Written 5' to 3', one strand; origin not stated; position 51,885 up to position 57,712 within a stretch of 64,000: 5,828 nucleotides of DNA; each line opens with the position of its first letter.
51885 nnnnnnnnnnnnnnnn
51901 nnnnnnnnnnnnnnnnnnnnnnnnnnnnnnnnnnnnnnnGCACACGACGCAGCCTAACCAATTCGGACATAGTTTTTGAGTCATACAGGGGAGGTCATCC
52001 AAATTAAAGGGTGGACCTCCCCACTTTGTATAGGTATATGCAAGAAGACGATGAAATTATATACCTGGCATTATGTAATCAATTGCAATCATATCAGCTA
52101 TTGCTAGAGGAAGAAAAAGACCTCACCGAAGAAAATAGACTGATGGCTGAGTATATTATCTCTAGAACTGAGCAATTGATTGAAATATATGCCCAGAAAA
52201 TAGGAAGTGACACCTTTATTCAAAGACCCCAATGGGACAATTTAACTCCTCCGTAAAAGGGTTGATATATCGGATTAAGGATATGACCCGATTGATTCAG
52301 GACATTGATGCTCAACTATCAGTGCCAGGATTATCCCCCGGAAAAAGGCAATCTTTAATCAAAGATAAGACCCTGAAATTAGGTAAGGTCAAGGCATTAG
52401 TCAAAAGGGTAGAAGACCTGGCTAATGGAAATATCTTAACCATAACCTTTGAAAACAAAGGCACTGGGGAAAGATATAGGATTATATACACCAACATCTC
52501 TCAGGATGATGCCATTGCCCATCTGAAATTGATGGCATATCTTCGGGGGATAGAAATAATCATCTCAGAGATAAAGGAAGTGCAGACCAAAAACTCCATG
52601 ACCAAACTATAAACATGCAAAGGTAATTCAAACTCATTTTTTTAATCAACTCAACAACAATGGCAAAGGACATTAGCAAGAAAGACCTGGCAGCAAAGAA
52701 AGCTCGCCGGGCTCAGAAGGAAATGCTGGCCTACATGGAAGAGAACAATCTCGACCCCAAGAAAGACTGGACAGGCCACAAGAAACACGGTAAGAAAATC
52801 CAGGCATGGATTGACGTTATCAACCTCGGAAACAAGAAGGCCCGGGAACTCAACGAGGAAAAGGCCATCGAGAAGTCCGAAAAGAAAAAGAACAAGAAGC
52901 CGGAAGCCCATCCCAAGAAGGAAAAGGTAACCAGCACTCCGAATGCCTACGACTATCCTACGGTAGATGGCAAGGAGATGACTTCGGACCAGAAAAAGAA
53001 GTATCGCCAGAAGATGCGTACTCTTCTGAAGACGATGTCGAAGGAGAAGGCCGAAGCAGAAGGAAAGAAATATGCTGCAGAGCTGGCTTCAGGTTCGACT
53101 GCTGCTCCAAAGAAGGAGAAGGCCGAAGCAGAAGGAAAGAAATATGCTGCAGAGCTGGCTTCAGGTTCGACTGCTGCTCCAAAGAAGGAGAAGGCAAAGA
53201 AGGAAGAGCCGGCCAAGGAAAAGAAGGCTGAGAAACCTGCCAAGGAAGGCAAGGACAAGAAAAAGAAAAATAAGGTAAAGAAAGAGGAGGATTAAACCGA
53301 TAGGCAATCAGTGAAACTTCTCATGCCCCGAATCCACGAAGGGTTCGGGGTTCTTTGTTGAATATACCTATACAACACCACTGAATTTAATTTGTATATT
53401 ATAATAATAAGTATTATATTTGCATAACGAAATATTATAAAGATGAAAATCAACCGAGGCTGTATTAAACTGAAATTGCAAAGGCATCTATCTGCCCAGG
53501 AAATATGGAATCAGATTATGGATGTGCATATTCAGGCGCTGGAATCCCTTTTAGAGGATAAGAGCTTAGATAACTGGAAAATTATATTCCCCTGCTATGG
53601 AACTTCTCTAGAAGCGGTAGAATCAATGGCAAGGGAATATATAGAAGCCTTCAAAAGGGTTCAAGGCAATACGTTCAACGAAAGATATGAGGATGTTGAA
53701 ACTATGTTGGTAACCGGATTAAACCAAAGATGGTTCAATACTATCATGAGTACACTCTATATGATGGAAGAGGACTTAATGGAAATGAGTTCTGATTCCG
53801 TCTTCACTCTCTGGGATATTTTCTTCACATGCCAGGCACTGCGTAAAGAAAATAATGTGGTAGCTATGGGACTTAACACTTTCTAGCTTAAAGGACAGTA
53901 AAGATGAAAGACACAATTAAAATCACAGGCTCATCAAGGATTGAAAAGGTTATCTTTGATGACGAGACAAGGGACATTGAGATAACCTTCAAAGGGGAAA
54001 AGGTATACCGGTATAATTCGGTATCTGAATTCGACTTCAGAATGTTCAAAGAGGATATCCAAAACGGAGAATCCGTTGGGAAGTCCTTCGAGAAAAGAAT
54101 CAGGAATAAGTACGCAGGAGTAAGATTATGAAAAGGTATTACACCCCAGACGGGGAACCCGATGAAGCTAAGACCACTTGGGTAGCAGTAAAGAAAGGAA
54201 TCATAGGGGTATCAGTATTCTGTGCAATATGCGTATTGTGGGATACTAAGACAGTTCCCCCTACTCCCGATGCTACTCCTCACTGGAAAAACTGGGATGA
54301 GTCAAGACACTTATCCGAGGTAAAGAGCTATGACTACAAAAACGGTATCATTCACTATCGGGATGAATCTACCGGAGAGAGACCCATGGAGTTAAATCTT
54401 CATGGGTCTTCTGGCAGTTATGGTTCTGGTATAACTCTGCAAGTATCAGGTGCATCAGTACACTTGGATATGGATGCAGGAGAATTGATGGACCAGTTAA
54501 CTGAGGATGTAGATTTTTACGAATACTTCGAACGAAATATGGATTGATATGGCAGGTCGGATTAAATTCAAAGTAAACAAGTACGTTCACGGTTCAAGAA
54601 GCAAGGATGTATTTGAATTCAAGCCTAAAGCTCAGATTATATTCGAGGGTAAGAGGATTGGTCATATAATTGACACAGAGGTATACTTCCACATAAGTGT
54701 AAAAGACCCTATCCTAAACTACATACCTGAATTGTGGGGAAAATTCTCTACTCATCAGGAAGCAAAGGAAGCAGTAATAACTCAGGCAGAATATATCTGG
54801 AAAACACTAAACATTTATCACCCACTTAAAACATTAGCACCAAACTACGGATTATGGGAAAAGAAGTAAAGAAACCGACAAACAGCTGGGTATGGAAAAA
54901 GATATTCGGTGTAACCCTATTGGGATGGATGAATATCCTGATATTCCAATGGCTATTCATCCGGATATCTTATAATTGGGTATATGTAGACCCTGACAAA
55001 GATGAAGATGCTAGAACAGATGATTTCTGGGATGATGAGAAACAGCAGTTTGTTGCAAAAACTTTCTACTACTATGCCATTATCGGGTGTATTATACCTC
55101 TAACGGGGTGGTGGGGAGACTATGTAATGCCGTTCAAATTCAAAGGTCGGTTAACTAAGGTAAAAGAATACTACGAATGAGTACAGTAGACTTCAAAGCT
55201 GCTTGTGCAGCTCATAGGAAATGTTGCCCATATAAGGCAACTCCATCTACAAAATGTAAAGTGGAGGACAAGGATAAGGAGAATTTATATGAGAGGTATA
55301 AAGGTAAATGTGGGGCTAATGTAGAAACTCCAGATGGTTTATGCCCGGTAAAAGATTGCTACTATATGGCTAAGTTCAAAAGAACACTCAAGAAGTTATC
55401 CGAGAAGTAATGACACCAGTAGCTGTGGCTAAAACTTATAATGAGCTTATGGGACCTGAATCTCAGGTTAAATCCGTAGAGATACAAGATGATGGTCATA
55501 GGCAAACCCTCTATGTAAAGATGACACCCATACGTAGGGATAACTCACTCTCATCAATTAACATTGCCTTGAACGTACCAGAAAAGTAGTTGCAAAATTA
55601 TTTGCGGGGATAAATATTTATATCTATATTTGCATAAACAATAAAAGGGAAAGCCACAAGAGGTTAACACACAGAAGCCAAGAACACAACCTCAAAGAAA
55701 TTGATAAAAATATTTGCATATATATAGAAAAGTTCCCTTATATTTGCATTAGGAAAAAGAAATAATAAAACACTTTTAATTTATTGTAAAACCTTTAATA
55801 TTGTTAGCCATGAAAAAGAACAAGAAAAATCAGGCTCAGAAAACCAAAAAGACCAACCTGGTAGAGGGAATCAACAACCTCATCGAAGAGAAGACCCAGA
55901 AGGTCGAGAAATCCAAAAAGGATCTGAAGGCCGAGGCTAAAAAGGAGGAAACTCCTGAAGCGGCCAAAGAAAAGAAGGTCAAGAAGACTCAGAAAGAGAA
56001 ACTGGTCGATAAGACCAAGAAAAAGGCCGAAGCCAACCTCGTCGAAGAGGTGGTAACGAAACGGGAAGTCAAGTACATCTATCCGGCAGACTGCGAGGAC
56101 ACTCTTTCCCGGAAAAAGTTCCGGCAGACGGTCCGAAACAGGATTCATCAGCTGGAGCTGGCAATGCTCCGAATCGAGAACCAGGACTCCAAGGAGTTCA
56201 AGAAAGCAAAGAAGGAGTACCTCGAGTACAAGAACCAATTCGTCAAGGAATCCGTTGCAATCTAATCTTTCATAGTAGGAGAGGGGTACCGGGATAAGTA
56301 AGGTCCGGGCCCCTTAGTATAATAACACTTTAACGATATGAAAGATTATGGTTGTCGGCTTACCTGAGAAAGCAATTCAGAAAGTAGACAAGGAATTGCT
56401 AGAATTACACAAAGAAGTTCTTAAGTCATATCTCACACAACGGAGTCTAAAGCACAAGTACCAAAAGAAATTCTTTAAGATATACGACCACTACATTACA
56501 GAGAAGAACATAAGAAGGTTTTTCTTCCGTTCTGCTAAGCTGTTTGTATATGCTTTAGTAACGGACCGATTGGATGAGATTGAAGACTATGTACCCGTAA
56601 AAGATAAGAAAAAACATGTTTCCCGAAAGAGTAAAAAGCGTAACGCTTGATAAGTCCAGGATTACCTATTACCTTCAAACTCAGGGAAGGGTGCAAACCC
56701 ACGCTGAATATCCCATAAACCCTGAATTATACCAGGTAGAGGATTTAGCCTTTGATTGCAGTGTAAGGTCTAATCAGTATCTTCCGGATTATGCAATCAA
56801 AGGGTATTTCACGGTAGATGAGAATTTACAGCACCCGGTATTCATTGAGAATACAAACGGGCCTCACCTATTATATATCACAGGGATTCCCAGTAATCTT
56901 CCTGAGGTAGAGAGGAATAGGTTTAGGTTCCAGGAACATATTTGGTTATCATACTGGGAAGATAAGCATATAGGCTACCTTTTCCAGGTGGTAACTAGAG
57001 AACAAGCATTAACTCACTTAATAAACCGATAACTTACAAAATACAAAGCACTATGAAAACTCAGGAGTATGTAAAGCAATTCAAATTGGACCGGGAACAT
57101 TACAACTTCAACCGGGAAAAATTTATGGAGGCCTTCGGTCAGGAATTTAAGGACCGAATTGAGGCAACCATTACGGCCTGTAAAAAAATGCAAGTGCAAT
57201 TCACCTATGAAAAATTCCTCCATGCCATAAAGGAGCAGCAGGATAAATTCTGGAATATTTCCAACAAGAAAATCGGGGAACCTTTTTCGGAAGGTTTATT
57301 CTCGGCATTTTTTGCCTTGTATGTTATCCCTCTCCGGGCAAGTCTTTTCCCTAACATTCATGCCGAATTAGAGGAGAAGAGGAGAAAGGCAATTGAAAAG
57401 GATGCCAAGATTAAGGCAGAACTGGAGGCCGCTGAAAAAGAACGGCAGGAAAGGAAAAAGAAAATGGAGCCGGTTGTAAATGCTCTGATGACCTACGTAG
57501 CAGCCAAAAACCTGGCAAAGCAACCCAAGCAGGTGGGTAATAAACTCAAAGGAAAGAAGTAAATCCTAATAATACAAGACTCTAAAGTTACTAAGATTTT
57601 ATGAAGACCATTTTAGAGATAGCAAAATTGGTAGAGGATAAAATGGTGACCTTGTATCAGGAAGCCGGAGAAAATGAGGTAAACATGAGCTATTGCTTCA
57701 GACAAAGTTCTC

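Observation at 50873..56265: Set of extremely charged proteins (poly-acidic, Lys-rich, Lys-rich with acidic tail) with structural-gene-like codon bias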

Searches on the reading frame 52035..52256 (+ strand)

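Call 76: search_protein_families(library=pfam, proteins=[window:52035-52256:+], max_evalue=10)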
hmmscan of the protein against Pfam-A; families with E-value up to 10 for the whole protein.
window:52035-52256:+ (73 aa): 1 family
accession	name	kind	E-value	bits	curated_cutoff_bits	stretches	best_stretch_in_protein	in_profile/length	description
PF00489.22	IL6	-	0.071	13.1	27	1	7-63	83-139/186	Interleukin-6/G-CSF/MGF family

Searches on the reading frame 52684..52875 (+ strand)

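Call 76: search_protein_families(library=pfam, proteins=[window:52684-52875:+], max_evalue=10)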
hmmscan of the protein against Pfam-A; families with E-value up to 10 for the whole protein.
seq(64 aa): 1 family
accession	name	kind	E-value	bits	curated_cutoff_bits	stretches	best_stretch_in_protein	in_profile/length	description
PF16895.10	DUF5085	-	0.15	12.9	30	1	6-27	95-116/141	Domain of unknown function (DUF5085)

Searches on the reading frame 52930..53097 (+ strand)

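Call 76: search_protein_families(library=pfam, proteins=[window:52930-53097:+], max_evalue=10)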
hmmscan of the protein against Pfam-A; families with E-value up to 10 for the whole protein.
seq(56 aa): 1 family
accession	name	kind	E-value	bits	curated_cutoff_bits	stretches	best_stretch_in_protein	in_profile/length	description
PF13739.11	PdaC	-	0.073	14.6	29.1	1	6-48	11-57/95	Deacetylase PdaC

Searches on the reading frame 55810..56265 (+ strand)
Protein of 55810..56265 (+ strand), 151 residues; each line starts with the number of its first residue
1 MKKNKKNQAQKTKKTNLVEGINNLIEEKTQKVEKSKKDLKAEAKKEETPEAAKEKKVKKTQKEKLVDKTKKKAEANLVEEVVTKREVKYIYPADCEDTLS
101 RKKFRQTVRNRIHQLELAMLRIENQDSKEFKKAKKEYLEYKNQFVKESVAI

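Call 6: search_protein_families(library=pfam, proteins=[window:55810-56265:+], max_evalue=0.1)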
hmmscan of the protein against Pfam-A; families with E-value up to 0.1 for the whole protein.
window:55810-56265:+ (151 aa): 0 families

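Call 7: search_protein_families(library=phrogs, proteins=[window:55810-56265:+], max_evalue=0.1)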
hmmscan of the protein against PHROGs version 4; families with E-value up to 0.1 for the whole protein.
window:55810-56265:+ (151 aa): 0 families

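Call 18: find_homologous_proteins(query=window:55810-56265:+, max_evalue=0.001)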
Query window:55810-56265:+ (151 aa): 736 proteins with E <= 0.001 among 2025 candidates; the best 120 are listed.
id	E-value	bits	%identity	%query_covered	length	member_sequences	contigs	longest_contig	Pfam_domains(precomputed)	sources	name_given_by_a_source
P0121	3.0e-78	278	97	100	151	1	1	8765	-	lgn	-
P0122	9.7e-76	270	95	100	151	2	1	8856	-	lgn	-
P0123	2.9e-75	268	91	100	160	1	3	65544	-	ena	-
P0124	1.1e-74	266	95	100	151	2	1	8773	-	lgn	-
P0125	1.2e-74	266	95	100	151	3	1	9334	-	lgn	-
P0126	1.4e-74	266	96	93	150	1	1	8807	-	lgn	-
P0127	2.2e-74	265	94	93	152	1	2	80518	-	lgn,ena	-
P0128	2.7e-74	265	95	91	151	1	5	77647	-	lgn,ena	-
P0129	2.9e-74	265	94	100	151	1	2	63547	-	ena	-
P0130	3.5e-74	265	94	100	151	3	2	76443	-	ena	-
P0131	3.5e-74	265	93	100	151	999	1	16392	-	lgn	-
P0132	4.6e-74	264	94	91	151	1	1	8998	-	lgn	-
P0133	4.9e-74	264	94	93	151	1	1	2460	-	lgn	-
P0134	5.1e-74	264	94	93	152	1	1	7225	-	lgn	-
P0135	7.4e-74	264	94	100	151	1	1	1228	-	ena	-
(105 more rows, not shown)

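Call 64: search_protein_representatives(protein=window:55810-56265:+)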
Query: 151 residues. Proteins with E-value up to 0.001 (for the whole library): 140; up to 1e-10: 47; up to 1e-30: 3. The best 140 are listed.
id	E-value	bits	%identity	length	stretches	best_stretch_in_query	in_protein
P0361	2.8e-40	153.5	70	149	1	6-151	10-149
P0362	5.5e-36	139.7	64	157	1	1-151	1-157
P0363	1.9e-31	125.0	77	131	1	1-98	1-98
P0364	2.4e-30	121.5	58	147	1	15-150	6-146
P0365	5.8e-27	110.5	68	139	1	61-147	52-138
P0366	6.4e-25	103.9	50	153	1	2-150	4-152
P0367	4.0e-24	101.4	46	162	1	27-147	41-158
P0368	1.4e-23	99.6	49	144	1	25-146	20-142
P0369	6.6e-22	94.2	56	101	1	59-148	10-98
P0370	3.6e-21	91.8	49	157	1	12-151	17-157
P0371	9.4e-21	90.5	50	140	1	13-147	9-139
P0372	1.4e-19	86.7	43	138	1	12-147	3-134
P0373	3.1e-19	85.6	46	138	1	21-147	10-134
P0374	6.5e-19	84.5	42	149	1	1-147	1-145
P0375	1.3e-17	80.4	43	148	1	6-151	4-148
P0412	9.0e-10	55.0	38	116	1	38-144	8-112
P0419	5.3e-09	52.5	39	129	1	36-149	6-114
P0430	1.2e-07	48.1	42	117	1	28-141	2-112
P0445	1.1e-06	45.0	41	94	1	54-142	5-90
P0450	2.1e-06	44.1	31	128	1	23-139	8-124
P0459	2.1e-05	40.9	32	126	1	43-146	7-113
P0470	8.8e-05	38.9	31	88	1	64-138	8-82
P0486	5.1e-04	36.4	36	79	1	64-139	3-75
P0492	7.5e-04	35.9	31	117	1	46-144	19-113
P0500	9.2e-04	35.6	36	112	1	36-124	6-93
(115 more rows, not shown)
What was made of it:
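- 55810..56265 (+): 'K4' protein, 151 aa, net +17. K-rich disordered N-half, conserved module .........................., C-terminal helices. 736 word-index hits (call 18); 140 clusters at 50% identity (call 64).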

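Call 66: list_cluster_members(proteins=[P0412, P0430, P0445, P0459, P0470, P0486, P0492, P0500, P0419, P0450])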
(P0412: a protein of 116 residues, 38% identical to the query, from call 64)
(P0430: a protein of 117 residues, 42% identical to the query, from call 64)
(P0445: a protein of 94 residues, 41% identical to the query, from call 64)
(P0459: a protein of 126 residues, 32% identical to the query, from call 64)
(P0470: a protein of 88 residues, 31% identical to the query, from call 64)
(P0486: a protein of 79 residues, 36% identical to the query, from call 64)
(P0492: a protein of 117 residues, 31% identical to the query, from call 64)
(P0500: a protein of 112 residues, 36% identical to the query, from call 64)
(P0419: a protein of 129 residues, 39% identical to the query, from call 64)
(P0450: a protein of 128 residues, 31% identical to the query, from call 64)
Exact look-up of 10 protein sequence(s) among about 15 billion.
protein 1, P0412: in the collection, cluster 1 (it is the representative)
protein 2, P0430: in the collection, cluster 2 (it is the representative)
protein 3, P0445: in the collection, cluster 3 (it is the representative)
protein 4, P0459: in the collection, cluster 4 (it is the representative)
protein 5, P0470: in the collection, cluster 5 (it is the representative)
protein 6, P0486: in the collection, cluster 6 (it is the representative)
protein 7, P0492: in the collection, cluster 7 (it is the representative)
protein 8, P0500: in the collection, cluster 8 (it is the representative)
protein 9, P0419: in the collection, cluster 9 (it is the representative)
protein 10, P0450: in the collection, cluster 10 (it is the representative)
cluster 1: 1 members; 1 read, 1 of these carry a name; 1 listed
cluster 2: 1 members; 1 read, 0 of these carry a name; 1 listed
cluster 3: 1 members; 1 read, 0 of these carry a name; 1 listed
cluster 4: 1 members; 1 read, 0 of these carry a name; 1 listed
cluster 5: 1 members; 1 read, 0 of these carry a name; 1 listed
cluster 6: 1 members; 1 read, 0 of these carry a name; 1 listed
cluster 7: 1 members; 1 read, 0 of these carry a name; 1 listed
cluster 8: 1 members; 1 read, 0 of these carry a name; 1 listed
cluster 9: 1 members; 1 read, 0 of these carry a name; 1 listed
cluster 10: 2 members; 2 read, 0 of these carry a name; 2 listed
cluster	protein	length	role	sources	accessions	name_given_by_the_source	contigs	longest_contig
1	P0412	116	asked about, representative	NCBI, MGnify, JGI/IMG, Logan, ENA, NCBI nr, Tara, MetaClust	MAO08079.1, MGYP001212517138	MAG: hypothetical protein CL596_05135 [Alteromonas sp.] | CR=1 FL=1 | hypothetical protein [Alteromonas sp.]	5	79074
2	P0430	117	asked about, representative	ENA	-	-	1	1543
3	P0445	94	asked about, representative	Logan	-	-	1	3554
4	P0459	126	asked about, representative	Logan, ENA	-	-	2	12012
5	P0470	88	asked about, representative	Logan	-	-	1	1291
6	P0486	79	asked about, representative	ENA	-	-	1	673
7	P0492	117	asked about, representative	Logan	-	-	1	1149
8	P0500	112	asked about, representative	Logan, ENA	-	-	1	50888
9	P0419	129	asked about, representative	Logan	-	-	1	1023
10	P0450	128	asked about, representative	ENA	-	-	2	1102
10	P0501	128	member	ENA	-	-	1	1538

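Call 68: search_solved_structures(query=A3, max_evalue=5, show_alignments=2)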
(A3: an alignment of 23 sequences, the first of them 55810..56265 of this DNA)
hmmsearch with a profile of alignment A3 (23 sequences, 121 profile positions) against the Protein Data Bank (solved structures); distinct sequences matched with E-value up to 5: 4.
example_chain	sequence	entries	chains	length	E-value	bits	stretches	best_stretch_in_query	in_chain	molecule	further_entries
31gn_A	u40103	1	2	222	0.33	14.2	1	76-115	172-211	Import motor subunit, mitochondrial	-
6xu6_CZ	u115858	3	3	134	1.1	12.5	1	23-86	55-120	60S ribosomal protein L27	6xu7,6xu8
4v6w_CZ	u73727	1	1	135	1.1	12.5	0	23-86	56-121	60S ribosomal protein L27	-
1x79_B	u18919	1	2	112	3.2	11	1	77-115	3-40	Rab GTPase binding effector protein 1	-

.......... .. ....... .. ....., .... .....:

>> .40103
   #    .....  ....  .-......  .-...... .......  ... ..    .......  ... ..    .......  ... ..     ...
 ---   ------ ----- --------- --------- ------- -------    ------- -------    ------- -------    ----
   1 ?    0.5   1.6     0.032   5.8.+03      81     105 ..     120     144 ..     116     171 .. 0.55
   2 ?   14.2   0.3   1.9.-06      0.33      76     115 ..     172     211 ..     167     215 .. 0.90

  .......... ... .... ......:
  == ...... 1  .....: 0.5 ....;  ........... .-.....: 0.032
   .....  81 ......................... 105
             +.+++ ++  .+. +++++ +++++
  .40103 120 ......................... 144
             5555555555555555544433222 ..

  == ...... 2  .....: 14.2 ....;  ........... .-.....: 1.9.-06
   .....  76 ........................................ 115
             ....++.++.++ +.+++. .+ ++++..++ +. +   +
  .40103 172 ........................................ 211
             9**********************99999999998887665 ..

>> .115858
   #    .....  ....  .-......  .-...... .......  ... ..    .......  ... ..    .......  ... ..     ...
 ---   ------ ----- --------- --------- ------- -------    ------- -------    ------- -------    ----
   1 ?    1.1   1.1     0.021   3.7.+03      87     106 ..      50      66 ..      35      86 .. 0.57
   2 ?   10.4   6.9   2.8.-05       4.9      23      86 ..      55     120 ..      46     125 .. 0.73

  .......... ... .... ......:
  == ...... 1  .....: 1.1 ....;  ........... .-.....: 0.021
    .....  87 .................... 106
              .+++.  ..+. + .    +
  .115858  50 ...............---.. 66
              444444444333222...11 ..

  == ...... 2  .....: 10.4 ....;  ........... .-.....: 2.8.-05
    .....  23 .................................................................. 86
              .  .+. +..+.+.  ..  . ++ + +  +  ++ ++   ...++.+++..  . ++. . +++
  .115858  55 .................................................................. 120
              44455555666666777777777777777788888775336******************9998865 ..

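Call 70: find_related_loci(query=P0412, collection=viral_contigs, flank=10000)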
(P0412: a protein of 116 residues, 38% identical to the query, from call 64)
Query P0412 (116 aa) in viral_contigs; peptide patterns used: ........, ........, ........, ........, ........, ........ (x = any residue, [..] = any of these).
26 stretches matched a pattern; 4 encode a relative of the query (tblastn E <= 1e-3); 4 distinct loci.
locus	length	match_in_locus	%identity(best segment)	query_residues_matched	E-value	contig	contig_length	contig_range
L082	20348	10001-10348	100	1-116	8e-71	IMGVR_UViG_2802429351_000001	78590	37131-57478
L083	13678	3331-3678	100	1-116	8e-71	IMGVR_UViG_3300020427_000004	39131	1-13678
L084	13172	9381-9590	37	31-86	3e-5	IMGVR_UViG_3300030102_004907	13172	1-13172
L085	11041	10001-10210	37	31-86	4e-5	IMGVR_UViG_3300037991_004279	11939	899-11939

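Call 71: find_related_loci(query=P0500, collection=viral_contigs, flank=10000)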
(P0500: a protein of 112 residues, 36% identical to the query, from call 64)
Query P0500 (112 aa) in viral_contigs; peptide patterns used: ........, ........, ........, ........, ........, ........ (x = any residue, [..] = any of these).
17 stretches matched a pattern, but none encodes a relative of the query by tblastn (E <= 1e-3).

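Call 83: search_protein_families(library=ncbifam, proteins=[window:55810-56265:+, P0486, P0470, P0445], max_evalue=10)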
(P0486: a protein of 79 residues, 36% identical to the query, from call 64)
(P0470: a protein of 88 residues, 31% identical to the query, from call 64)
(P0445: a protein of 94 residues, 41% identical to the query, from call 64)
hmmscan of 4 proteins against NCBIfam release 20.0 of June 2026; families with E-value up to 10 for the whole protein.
window:55810-56265:+ (151 aa): 3 families
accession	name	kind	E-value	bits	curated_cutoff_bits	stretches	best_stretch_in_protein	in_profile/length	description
NF042944.1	HerA_antiphage_2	equivalog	3.6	6.2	850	1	3-143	236-374/576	anti-phage-associated helicase HerA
NF041214.1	plasmid_TraB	equivalog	8.4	4.7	800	1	7-118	504-618/639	plasmid transfer protein TraB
NF041291.1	StbC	equivalog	8.5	6.7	100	1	8-83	27-100/122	plasmid stabilization protein StbC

P0486 (79 aa): 0 families

P0470 (88 aa): 0 families

P0445 (94 aa): 0 families

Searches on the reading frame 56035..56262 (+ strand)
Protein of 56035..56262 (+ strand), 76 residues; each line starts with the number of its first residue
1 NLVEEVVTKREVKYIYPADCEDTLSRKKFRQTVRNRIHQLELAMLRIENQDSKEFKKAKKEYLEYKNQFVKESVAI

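Call 76: search_protein_families(library=pfam, proteins=[window:56035-56262:+], max_evalue=10)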
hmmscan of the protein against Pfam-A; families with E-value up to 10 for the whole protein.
seq(76 aa): 1 family
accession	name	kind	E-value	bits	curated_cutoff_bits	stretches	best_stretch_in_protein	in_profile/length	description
PF04433.23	SWIRM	-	0.09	13.5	28.6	1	35-72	5-39/84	SWIRM domain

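Call 83: search_protein_families(library=ncbifam, proteins=[window:56035-56262:+], max_evalue=10)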
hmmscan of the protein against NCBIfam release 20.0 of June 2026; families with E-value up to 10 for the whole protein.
seq(76 aa): 1 family
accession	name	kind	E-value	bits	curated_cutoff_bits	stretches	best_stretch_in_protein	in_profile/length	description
TIGR03090.1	SASP_tlp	equivalog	0.023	15.2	72.9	1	28-74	12-56/70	small acid-soluble spore protein Tlp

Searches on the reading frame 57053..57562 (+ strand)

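Call 6: search_protein_families(library=pfam, proteins=[window:57053-57562:+], max_evalue=0.1)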
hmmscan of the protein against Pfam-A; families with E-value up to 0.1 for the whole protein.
window:57053-57562:+ (169 aa): 2 families
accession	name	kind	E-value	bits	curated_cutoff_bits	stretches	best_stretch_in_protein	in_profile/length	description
PF23824.1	DUF7194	-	0.0051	16.7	27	1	90-145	143-198/204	Family of unknown function (DUF7194)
PF12805.13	FUSC-like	-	0.024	14.1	22.1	1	92-154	116-184/284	FUSC-like inner membrane protein yccS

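Call 7: search_protein_families(library=phrogs, proteins=[window:57053-57562:+], max_evalue=0.1)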
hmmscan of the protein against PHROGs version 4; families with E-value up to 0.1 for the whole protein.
window:57053-57562:+ (169 aa): 1 family
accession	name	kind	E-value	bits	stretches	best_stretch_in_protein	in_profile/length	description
phrog_3241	-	unknown function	0.016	15.6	1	90-143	145-198/207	-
